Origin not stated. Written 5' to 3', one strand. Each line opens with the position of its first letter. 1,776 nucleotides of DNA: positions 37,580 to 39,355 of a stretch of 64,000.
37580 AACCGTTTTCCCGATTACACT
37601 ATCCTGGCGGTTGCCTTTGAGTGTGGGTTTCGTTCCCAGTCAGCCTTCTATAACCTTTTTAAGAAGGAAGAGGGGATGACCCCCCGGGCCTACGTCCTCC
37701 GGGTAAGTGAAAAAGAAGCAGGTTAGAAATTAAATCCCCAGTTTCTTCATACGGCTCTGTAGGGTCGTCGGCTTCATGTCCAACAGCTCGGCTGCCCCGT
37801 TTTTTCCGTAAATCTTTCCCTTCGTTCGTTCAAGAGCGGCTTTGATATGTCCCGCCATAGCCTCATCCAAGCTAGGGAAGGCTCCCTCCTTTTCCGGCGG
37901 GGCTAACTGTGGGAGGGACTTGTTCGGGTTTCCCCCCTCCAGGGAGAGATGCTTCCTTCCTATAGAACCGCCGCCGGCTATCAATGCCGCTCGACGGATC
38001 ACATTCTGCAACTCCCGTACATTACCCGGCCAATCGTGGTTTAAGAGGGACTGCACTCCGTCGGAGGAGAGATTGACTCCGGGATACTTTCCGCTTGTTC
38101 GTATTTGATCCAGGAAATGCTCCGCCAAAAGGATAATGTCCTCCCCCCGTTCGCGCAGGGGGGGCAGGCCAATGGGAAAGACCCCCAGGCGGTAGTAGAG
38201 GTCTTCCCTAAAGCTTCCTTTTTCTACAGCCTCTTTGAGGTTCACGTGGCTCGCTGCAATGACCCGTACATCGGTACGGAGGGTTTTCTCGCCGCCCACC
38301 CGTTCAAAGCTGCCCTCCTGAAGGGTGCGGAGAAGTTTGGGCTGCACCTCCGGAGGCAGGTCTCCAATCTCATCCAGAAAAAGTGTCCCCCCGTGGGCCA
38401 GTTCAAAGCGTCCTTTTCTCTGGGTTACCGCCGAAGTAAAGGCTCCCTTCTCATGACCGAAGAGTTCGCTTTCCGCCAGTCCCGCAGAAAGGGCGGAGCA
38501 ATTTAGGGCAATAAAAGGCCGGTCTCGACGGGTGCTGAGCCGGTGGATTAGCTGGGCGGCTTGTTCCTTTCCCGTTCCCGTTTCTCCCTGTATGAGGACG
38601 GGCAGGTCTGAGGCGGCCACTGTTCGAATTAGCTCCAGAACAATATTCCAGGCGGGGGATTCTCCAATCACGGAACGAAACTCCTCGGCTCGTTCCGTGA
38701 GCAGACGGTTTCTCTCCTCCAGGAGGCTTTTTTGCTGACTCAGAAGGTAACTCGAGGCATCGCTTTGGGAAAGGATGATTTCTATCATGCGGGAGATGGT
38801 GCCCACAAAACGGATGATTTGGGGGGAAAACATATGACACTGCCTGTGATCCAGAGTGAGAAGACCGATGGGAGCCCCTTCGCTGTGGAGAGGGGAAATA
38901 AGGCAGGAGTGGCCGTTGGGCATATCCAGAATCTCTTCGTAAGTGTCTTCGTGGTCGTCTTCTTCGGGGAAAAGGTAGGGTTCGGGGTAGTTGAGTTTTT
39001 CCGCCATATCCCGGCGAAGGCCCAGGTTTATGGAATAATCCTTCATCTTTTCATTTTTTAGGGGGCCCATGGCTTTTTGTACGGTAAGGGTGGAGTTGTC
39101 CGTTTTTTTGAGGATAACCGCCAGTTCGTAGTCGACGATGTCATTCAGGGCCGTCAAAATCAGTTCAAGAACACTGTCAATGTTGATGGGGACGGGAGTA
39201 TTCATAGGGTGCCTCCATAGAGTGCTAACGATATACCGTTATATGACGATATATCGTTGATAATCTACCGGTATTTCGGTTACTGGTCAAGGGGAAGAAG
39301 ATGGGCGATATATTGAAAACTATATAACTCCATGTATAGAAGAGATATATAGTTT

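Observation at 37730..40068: Peroxiredoxin under a textbook sigma-54 promoter with a divergent GAF-domain enhancer-binding protein and two flanking palindromes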

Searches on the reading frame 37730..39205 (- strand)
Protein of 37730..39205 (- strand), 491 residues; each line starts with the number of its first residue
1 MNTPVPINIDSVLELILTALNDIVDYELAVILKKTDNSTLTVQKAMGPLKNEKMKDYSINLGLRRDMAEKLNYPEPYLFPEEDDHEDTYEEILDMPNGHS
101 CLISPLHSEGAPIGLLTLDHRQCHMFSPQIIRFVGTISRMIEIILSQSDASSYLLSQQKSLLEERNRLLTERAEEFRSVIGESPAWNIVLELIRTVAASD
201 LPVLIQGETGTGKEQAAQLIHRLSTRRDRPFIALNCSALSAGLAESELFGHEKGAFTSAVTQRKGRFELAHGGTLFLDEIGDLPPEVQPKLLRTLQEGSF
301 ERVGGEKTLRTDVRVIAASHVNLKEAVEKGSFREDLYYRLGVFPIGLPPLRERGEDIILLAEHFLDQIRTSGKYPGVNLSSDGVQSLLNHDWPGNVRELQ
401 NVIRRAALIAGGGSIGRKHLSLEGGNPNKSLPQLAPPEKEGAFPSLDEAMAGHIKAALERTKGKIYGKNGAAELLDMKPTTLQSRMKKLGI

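Call 3: search_protein_families(library=pfam, proteins=[window:37730-39205:-])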
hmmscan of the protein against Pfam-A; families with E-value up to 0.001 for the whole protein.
window:37730-39205:- (491 aa): 9 families
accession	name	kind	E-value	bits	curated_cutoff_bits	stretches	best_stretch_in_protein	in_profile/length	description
PF00158.32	Sigma54_activat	-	7e-69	231.3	20.2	1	179-345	1-167/168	Sigma-54 interaction domain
PF25601.1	AAA_lid_14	-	5.9e-21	74.5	27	1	351-423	1-73/87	AAA+ ATPase lid domain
PF14532.12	Sigma54_activ_2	-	4.2e-19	69.6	25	1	181-350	2-138/138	Sigma-54 interaction domain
PF07728.20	AAA_5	-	4.9e-10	40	22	1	202-322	1-124/139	AAA domain (dynein-related subfamily)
PF01590.32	GAF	-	3.1e-07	31.4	22.4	1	9-144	2-132/133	GAF domain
PF13185.12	GAF_2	-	1.6e-06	28.8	28.6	1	8-145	3-135/136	GAF domain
PF07724.20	AAA_2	-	3.4e-05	24.4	27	1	203-328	6-132/166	AAA domain (Cdc48 subfamily)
PF02954.25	HTH_8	-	4.5e-05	23.5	22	1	453-489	9-42/42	Bacterial regulatory protein, Fis family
PF01078.27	Mg_chelatase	-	0.00094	19.1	20.3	0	261-317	96-154/207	Magnesium chelatase, subunit ChlI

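Call 7: find_homologous_proteins(query=window:37730-39205:-, max_evalue=1e-20)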
Query window:37730-39205:- (491 aa): 8000 proteins with E <= 1e-20 among 8000 candidates; the best 120 are listed.
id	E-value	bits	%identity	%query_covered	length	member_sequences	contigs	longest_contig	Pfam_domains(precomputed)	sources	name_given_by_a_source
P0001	0.0e+0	1092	100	100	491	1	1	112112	PF13185.13,PF00158.33,PF25601.2,PF01590.33,PF14532.13,PF07728.21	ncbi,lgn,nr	ncbi:MAG: sigma 54-interacting transcriptional regulator [Spirochaetales bacterium]|nr:sigma 54-inte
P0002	5.6e-233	792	73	100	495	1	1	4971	PF13185.13,PF00158.33,PF25601.2,PF01590.33,PF02954.26,PF14532.13,PF07728.21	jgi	-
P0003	6.9e-197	673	63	99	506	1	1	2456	PF13185.13,PF00158.33,PF25601.2,PF01590.33,PF14532.13,PF07728.21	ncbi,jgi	jgi:transcriptional regulator with GAF, ATPase, and Fis domain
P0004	3.3e-196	671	63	99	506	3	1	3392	PF13185.13,PF00158.33,PF25601.2,PF01590.33,PF14532.13,PF07728.21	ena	-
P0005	5.4e-195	667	63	99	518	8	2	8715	PF13185.13,PF00158.33,PF25601.2,PF01590.33,PF14532.13,PF07728.21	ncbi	ncbi:MAG: sigma 54-interacting transcriptional regulator [bacterium]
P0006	6.0e-194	663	60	99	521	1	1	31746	PF13185.13,PF00158.33,PF25601.2,PF01590.33,PF13492.13,PF14532.13,PF07728.21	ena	-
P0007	3.2e-193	661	61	99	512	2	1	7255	PF13185.13,PF00158.33,PF25601.2,PF01590.33,PF13492.13,PF14532.13,PF07728.21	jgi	-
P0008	5.8e-192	657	62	99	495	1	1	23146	PF13185.13,PF00158.33,PF25601.2,PF01590.33,PF13492.13,PF14532.13,PF07728.21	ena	-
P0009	9.4e-192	656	61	99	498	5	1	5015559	PF13185.13,PF00158.33,PF07724.21,PF25601.2,PF01590.33,PF13492.13,PF14532.13,PF07728.21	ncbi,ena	-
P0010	2.7e-191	655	62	99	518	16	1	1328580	PF13185.13,PF00158.33,PF07724.21,PF25601.2,PF01590.33,PF02954.26,PF14532.13,PF07728.21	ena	-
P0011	3.4e-191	654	61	99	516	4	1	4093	PF13185.13,PF00158.33,PF25601.2,PF01590.33,PF13492.13,PF14532.13,PF07728.21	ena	-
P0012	4.1e-191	654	61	99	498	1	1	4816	PF13185.13,PF00158.33,PF25601.2,PF01590.33,PF13492.13,PF14532.13,PF07728.21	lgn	-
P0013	7.9e-191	653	62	98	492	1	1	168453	PF13185.13,PF00158.33,PF07724.21,PF25601.2,PF01590.33,PF13492.13,PF14532.13,PF07728.21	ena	-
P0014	7.9e-190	650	61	100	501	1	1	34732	PF13185.13,PF00158.33,PF25601.2,PF01590.33,PF14532.13,PF07728.21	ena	-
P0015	2.5e-189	648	61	98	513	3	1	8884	PF13185.13,PF00158.33,PF07724.21,PF25601.2,PF01590.33,PF02954.26,PF13492.13,PF14532.13,PF07728.21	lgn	-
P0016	4.4e-189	647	59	99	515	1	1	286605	PF13185.13,PF00158.33,PF07724.21,PF25601.2,PF01590.33,PF14532.13,PF07728.21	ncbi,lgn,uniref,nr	ncbi:Transcriptional regulator containing GAF, AAA-type ATPase, and DNA-binding Fis domains [Malonom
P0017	4.4e-188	644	61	98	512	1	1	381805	PF13185.13,PF00158.33,PF25601.2,PF01590.33,PF13492.13,PF14532.13,PF07728.21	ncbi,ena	-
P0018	5.8e-188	644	60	99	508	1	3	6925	PF13185.13,PF00158.33,PF25601.2,PF01590.33,PF13492.13,PF14532.13,PF07728.21,PF01078.28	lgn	-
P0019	8.0e-188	643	60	100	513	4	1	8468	PF13185.13,PF00158.33,PF25601.2,PF01590.33,PF13492.13,PF14532.13,PF07728.21,PF01078.28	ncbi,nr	ncbi:MAG: sigma 54-interacting transcriptional regulator [Proteobacteria bacterium]|nr:sigma 54-inte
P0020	1.6e-187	642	60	98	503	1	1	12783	PF13185.13,PF00158.33,PF07724.21,PF25601.2,PF01590.33,PF13492.13,PF14532.13,PF07728.21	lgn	-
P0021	4.2e-187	641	63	98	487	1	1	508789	PF13185.13,PF00158.33,PF07724.21,PF25601.2,PF01590.33,PF14532.13,PF07728.21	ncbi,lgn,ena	-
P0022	1.4e-186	639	58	99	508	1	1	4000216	PF13185.13,PF00158.33,PF25601.2,PF01590.33,PF14532.13,PF07728.21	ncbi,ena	-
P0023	2.2e-186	639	61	98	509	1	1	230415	PF13185.13,PF00158.33,PF07724.21,PF25601.2,PF01590.33,PF13492.13,PF14532.13,PF07728.21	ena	-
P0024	2.4e-186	638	61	100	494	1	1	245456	PF13185.13,PF00158.33,PF07724.21,PF25601.2,PF01590.33,PF13492.13,PF14532.13,PF07728.21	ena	-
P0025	2.5e-186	638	60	99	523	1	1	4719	PF13185.13,PF00158.33,PF07724.21,PF25601.2,PF01590.33,PF02954.26,PF14532.13,PF07728.21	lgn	-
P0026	5.0e-186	637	60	99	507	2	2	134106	PF13185.13,PF00158.33,PF07724.21,PF25601.2,PF01590.33,PF14532.13,PF07728.21,PF01078.28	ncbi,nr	ncbi:MAG: sigma 54-interacting transcriptional regulator [Desulfuromonadales bacterium]|nr:sigma 54-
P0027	1.1e-185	636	60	98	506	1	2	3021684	PF13185.13,PF00158.33,PF07724.21,PF25601.2,PF01590.33,PF14532.13,PF07728.21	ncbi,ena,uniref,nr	ncbi:sigma 54-interacting transcriptional regulator [uncultured Desulfuromusa sp.]|uniref:sigma-54-d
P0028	2.1e-185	635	61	98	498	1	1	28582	PF13185.13,PF00158.33,PF25601.2,PF01590.33,PF13492.13,PF14532.13,PF07728.21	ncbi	-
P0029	6.2e-185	634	60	98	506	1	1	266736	PF13185.13,PF00158.33,PF25601.2,PF01590.33,PF14532.13,PF07728.21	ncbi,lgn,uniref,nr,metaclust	ncbi:GAF domain-containing protein [Desulfuromusa kysingii]|uniref:GAF domain-containing protein n=1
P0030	6.2e-185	634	59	98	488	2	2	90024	PF13185.13,PF00158.33,PF07724.21,PF25601.2,PF01590.33,PF13492.13,PF14532.13,PF07728.21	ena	-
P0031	6.3e-185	634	61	99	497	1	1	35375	PF13185.13,PF00158.33,PF25601.2,PF01590.33,PF13492.13,PF14532.13,PF07728.21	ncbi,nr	ncbi:MAG: sigma 54-interacting transcriptional regulator [Spirochaetales bacterium]|nr:sigma 54-inte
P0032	8.7e-185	633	59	100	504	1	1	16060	PF13185.13,PF00158.33,PF25601.2,PF01590.33,PF14532.13,PF07728.21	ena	-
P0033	1.4e-184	633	60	99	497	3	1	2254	PF13185.13,PF00158.33,PF25601.2,PF01590.33,PF14532.13,PF07728.21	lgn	-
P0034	1.4e-184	633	60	99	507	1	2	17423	PF13185.13,PF00158.33,PF25601.2,PF01590.33,PF14532.13,PF07728.21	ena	-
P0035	1.8e-184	632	59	98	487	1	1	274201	PF13185.13,PF00158.33,PF25601.2,PF01590.33,PF13492.13,PF14532.13,PF07728.21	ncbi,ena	-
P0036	1.8e-183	629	61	98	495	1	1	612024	PF13185.13,PF00158.33,PF07724.21,PF25601.2,PF01590.33,PF02954.26,PF13492.13,PF14532.13,PF07728.21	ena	-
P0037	2.2e-183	629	60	99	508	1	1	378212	PF13185.13,PF00158.33,PF07724.21,PF25601.2,PF01590.33,PF14532.13,PF07728.21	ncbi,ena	-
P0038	2.5e-183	628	59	99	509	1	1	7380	PF13185.13,PF00158.33,PF07724.21,PF25601.2,PF01590.33,PF14532.13,PF07728.21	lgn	-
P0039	3.7e-183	628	59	98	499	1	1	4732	PF13185.13,PF00158.33,PF07724.21,PF25601.2,PF01590.33,PF14532.13,PF07728.21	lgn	-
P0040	1.4e-182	626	59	99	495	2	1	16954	PF13185.13,PF00158.33,PF25601.2,PF01590.33,PF13492.13,PF14532.13,PF07728.21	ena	-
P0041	1.9e-182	626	59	99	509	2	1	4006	PF13185.13,PF00158.33,PF25601.2,PF01590.33,PF14532.13,PF07728.21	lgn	-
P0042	5.9e-182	624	58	99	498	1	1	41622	PF13185.13,PF00158.33,PF07724.21,PF25601.2,PF01590.33,PF13492.13,PF14532.13,PF07728.21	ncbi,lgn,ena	-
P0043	9.1e-182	623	59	100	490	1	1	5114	PF13185.13,PF00158.33,PF07724.21,PF25601.2,PF01590.33,PF13492.13,PF14532.13,PF07728.21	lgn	-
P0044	9.6e-182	623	59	99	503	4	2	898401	PF13185.13,PF00158.33,PF07724.21,PF25601.2,PF01590.33,PF14532.13,PF07728.21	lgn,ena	-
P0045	2.7e-180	618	58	99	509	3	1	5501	PF13185.13,PF00158.33,PF25601.2,PF01590.33,PF14532.13,PF07728.21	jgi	jgi:transcriptional regulator with GAF, ATPase, and Fis domain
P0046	9.0e-180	617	58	99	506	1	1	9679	PF13185.13,PF00158.33,PF07724.21,PF25601.2,PF01590.33,PF14532.13,PF07728.21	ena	-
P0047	1.2e-179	616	58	99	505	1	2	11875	PF13185.13,PF00158.33,PF25601.2,PF01590.33,PF13492.13,PF14532.13,PF07728.21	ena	-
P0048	3.0e-179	615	59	98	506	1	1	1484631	PF13185.13,PF00158.33,PF25601.2,PF01590.33,PF13492.13,PF14532.13,PF07728.21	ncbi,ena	-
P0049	3.5e-179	615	58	99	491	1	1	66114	PF13185.13,PF00158.33,PF25601.2,PF01590.33,PF13492.13,PF14532.13,PF07728.21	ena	-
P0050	8.8e-179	613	59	99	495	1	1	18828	PF13185.13,PF00158.33,PF25601.2,PF01590.33,PF14532.13,PF07728.21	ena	-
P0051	2.4e-178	612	60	98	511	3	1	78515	PF13185.13,PF00158.33,PF07724.21,PF25601.2,PF01590.33,PF14532.13,PF07728.21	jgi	jgi:transcriptional regulator with GAF, ATPase, and Fis domain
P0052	7.5e-178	610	57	100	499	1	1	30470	PF13185.13,PF00158.33,PF07724.21,PF25601.2,PF01590.33,PF14532.13,PF07728.21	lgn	-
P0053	1.7e-177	609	57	99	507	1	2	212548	PF13185.13,PF00158.33,PF07724.21,PF25601.2,PF01590.33,PF02954.26,PF14532.13,PF07728.21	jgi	jgi:transcriptional regulator with GAF, ATPase, and Fis domain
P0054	1.9e-177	609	57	100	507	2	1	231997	PF13185.13,PF00158.33,PF25601.2,PF01590.33,PF14532.13,PF07728.21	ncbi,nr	ncbi:MAG: AAA family ATPase [Desulfobulbus propionicus]|nr:MAG: AAA family ATPase [Desulfobulbus pro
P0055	3.0e-177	608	57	99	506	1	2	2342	PF13185.13,PF00158.33,PF07724.21,PF25601.2,PF01590.33,PF14532.13,PF07728.21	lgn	-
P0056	9.7e-177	607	58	100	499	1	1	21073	PF13185.13,PF00158.33,PF07724.21,PF25601.2,PF01590.33,PF14532.13,PF07728.21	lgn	-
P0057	1.3e-176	606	60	99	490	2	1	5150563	PF13185.13,PF00158.33,PF25601.2,PF01590.33,PF14532.13,PF07728.21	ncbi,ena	-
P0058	1.8e-176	606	57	98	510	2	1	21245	PF13185.13,PF00158.33,PF07724.21,PF25601.2,PF01590.33,PF14532.13,PF07728.21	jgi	jgi:transcriptional regulator with GAF, ATPase, and Fis domain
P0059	2.8e-176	605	56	99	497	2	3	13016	PF13185.13,PF00158.33,PF25601.2,PF01590.33,PF13492.13,PF14532.13,PF07728.21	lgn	-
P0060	1.7e-175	603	58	100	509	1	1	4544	PF13185.13,PF00158.33,PF25601.2,PF01590.33,PF13492.13,PF14532.13,PF07728.21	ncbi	-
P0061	2.8e-175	602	59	98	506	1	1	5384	PF13185.13,PF00158.33,PF25601.2,PF01590.33,PF14532.13,PF07728.21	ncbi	-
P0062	4.5e-175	601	59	99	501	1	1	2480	PF13185.13,PF00158.33,PF25601.2,PF01590.33,PF14532.13,PF07728.21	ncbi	-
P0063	5.9e-175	601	59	98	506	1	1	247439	PF13185.13,PF00158.33,PF25601.2,PF01590.33,PF14532.13,PF07728.21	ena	-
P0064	1.5e-174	599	58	100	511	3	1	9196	PF13185.13,PF00158.33,PF25601.2,PF01590.33,PF13492.13,PF14532.13,PF07728.21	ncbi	-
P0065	2.3e-174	599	57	100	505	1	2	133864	PF13185.13,PF00158.33,PF25601.2,PF01590.33,PF14532.13,PF07728.21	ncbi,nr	ncbi:MAG: AAA family ATPase [Proteobacteria bacterium]|nr:MAG: AAA family ATPase [Pseudomonadota bac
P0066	8.1e-173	594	58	98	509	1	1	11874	PF13185.13,PF00158.33,PF25601.2,PF01590.33,PF14532.13,PF07728.21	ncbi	-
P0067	8.2e-173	594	57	100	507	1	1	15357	PF13185.13,PF00158.33,PF25601.2,PF01590.33,PF14532.13,PF07728.21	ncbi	-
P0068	1.0e-172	593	57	98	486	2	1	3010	PF13185.13,PF00158.33,PF07724.21,PF25601.2,PF01590.33,PF13492.13,PF14532.13,PF07728.21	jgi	-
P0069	7.1e-172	591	58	100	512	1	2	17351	PF13185.13,PF00158.33,PF25601.2,PF01590.33,PF14532.13,PF07728.21,PF01078.28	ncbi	-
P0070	2.3e-171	589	58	96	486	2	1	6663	PF13185.13,PF00158.33,PF07724.21,PF25601.2,PF01590.33,PF14532.13,PF07728.21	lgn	-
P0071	3.9e-171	588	57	99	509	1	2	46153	PF13185.13,PF00158.33,PF25601.2,PF01590.33,PF14532.13,PF07728.21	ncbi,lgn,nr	ncbi:MAG: AAA family ATPase [Deltaproteobacteria bacterium]|nr:MAG: AAA family ATPase [Deltaproteoba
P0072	4.4e-171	588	58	99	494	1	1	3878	PF13185.13,PF00158.33,PF25601.2,PF01590.33,PF13492.13,PF14532.13,PF07728.21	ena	-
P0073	5.3e-171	588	58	98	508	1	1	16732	PF13185.13,PF00158.33,PF25601.2,PF01590.33,PF14532.13,PF07728.21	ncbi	-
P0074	3.8e-169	582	58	98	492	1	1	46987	PF13185.13,PF00158.33,PF07724.21,PF25601.2,PF01590.33,PF13492.13,PF14532.13,PF07728.21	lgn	-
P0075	5.2e-169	581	55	98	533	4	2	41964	PF13185.13,PF00158.33,PF25601.2,PF01590.33,PF13492.13,PF14532.13,PF07728.21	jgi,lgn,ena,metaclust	metaclust:\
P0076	1.7e-168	580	55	100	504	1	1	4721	PF13185.13,PF00158.33,PF25601.2,PF01590.33,PF13492.13,PF14532.13,PF07728.21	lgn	-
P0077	8.1e-168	577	57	100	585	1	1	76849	PF13185.13,PF00158.33,PF25601.2,PF01590.33,PF14532.13,PF07728.21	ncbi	-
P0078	2.7e-167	576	55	100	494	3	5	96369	PF13185.13,PF00158.33,PF07724.21,PF25601.2,PF01590.33,PF13492.13,PF14532.13,PF07728.21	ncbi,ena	-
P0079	3.0e-167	575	55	100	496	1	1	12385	PF13185.13,PF00158.33,PF25601.2,PF01590.33,PF13492.13,PF14532.13,PF07728.21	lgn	-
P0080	3.4e-167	575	62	87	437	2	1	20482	PF00158.33,PF25601.2,PF01590.33,PF14532.13,PF07728.21,PF01078.28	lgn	-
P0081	7.9e-166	571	54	99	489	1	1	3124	PF13185.13,PF00158.33,PF25601.2,PF01590.33,PF14532.13,PF07728.21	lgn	-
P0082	8.8e-165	567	55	98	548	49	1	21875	PF13185.13,PF00158.33,PF25601.2,PF01590.33,PF13492.13,PF14532.13,PF07728.21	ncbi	-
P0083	1.7e-164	566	53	100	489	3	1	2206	PF13185.13,PF00158.33,PF25601.2,PF01590.33,PF14532.13,PF07728.21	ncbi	-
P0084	1.7e-164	566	54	98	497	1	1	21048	PF13185.13,PF00158.33,PF07724.21,PF25601.2,PF01590.33,PF13492.13,PF14532.13,PF07728.21,PF01078.28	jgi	-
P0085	2.9e-164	566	52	100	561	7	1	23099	PF13185.13,PF00158.33,PF25601.2,PF01590.33,PF13492.13,PF14532.13,PF07728.21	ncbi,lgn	ncbi:MAG: sigma 54-interacting transcriptional regulator [Breznakiellaceae bacterium]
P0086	3.1e-164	566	55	98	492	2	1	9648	PF13185.13,PF00158.33,PF25601.2,PF01590.33,PF13492.13,PF14532.13,PF07728.21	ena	-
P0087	4.0e-164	565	55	98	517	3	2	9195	PF13185.13,PF00158.33,PF25601.2,PF01590.33,PF02954.26,PF13492.13,PF14532.13,PF07728.21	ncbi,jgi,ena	-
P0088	8.2e-164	564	55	98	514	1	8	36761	PF13185.13,PF00158.33,PF25601.2,PF01590.33,PF13492.13,PF14532.13,PF07728.21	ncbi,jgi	jgi:transcriptional regulator with GAF, ATPase, and Fis domain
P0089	2.0e-163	563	54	99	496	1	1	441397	PF13185.13,PF00158.33,PF25601.2,PF01590.33,PF13492.13,PF14532.13,PF07728.21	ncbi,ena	-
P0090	2.2e-163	563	55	97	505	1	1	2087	PF13185.13,PF00158.33,PF25601.2,PF01590.33,PF02954.26,PF13492.13,PF14532.13,PF07728.21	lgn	-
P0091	4.3e-163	562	56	98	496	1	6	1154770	PF13185.13,PF00158.33,PF25601.2,PF01590.33,PF13492.13,PF14532.13,PF07728.21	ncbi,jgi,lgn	jgi:transcriptional regulator with GAF, ATPase, and Fis domain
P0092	6.1e-163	561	55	100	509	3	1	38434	PF13185.13,PF00158.33,PF25601.2,PF01590.33,PF13492.13,PF14532.13,PF07728.21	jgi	jgi:transcriptional regulator with GAF, ATPase, and Fis domain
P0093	8.6e-163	561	57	86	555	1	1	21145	PF13185.13,PF00158.33,PF25601.2,PF01590.33,PF13492.13,PF14532.13,PF07728.21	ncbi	-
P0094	8.9e-163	561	54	100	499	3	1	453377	PF13185.13,PF00158.33,PF25601.2,PF01590.33,PF13492.13,PF14532.13,PF07728.21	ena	-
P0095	9.7e-163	561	54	100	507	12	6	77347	PF13185.13,PF00158.33,PF25601.2,PF01590.33,PF13492.13,PF14532.13,PF07728.21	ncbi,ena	-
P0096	2.2e-162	559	54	99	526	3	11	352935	PF13185.13,PF00158.33,PF25601.2,PF01590.33,PF13492.13,PF14532.13,PF07728.21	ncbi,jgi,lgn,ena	-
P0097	3.7e-162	559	54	98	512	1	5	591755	PF13185.13,PF00158.33,PF25601.2,PF01590.33,PF13492.13,PF14532.13,PF07728.21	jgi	jgi:transcriptional regulator with GAF, ATPase, and Fis domain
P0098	6.8e-162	558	52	99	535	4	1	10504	PF13185.13,PF00158.33,PF07724.21,PF25601.2,PF01590.33,PF13492.13,PF14532.13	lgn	-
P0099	7.4e-162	558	55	99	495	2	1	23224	PF13185.13,PF00158.33,PF25601.2,PF01590.33,PF13492.13,PF14532.13,PF07728.21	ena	-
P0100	7.5e-162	558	55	98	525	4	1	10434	PF13185.13,PF00158.33,PF25601.2,PF01590.33,PF14532.13,PF07728.21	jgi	jgi:transcriptional regulator with GAF, ATPase, and Fis domain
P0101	9.7e-162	557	53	98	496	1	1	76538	PF13185.13,PF00158.33,PF07724.21,PF25601.2,PF01590.33,PF13492.13,PF14532.13,PF07728.21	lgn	-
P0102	1.3e-161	557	53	98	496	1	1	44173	PF13185.13,PF00158.33,PF07724.21,PF25601.2,PF01590.33,PF13492.13,PF14532.13,PF07728.21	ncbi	ncbi:MAG: sigma 54-interacting transcriptional regulator [Rhodothermaceae bacterium]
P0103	1.5e-161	557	54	98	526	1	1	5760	PF13185.13,PF00158.33,PF25601.2,PF01590.33,PF14532.13,PF07728.21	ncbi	-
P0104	1.7e-161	556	54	100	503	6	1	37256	PF13185.13,PF00158.33,PF25601.2,PF01590.33,PF02954.26,PF13492.13,PF14532.13,PF07728.21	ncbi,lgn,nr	ncbi:MAG: sigma 54-interacting transcriptional regulator [Spirochaetia bacterium]|nr:sigma 54-intera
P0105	1.8e-161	556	50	99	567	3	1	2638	PF13185.13,PF00158.33,PF25601.2,PF01590.33,PF13492.13,PF14532.13,PF07728.21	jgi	jgi:hydrogenase-4 transcriptional activator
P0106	1.2e-160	554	53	99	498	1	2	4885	PF13185.13,PF00158.33,PF07724.21,PF25601.2,PF01590.33,PF13492.13,PF14532.13,PF07728.21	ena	-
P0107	2.4e-160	553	54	98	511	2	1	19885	PF13185.13,PF00158.33,PF25601.2,PF01590.33,PF13492.13,PF14532.13,PF07728.21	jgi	jgi:transcriptional regulator with GAF, ATPase, and Fis domain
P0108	2.6e-160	553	53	99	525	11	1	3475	PF13185.13,PF00158.33,PF25601.2,PF01590.33,PF02954.26,PF13492.13,PF14532.13,PF07728.21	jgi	-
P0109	3.2e-160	552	54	97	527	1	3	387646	PF13185.13,PF00158.33,PF25601.2,PF01590.33,PF13492.13,PF14532.13,PF07728.21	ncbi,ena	-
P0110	4.5e-160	552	54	98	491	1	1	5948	PF13185.13,PF00158.33,PF25601.2,PF01590.33,PF13492.13,PF14532.13,PF07728.21,PF01078.28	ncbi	-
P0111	8.3e-160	551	55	99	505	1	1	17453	PF13185.13,PF00158.33,PF25601.2,PF01590.33,PF13492.13,PF14532.13,PF07728.21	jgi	-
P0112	8.6e-160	551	53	100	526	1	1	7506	PF13185.13,PF00158.33,PF25601.2,PF01590.33,PF14532.13,PF07728.21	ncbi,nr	ncbi:MAG: sigma 54-interacting transcriptional regulator [Spirochaetaceae bacterium]|nr:sigma 54-int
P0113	9.9e-160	551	53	100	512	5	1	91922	PF13185.13,PF00158.33,PF25601.2,PF01590.33,PF13492.13,PF14532.13,PF07728.21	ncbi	-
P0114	1.2e-159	550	53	98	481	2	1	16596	PF13185.13,PF00158.33,PF25601.2,PF01590.33,PF13492.13,PF14532.13,PF07728.21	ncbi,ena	-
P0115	1.8e-159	550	50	99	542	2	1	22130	PF13185.13,PF00158.33,PF07724.21,PF25601.2,PF01590.33,PF13492.13,PF14532.13,PF07728.21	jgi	-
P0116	2.3e-159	549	54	98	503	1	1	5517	PF13185.13,PF00158.33,PF25601.2,PF01590.33,PF13492.13,PF14532.13,PF07728.21,PF01078.28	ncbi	-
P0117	2.6e-159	549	54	99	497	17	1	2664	PF13185.13,PF00158.33,PF25601.2,PF01590.33,PF13492.13,PF14532.13,PF07728.21,PF01078.28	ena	-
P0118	3.5e-159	549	54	98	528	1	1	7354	PF13185.13,PF00158.33,PF25601.2,PF01590.33,PF13492.13,PF14532.13,PF07728.21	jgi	-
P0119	4.3e-159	549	53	99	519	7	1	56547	PF13185.13,PF00158.33,PF25601.2,PF01590.33,PF02954.26,PF14532.13,PF07728.21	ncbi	-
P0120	5.5e-159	548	51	100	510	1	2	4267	PF13185.13,PF00158.33,PF25601.2,PF01590.33,PF13492.13,PF14532.13,PF07728.21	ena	-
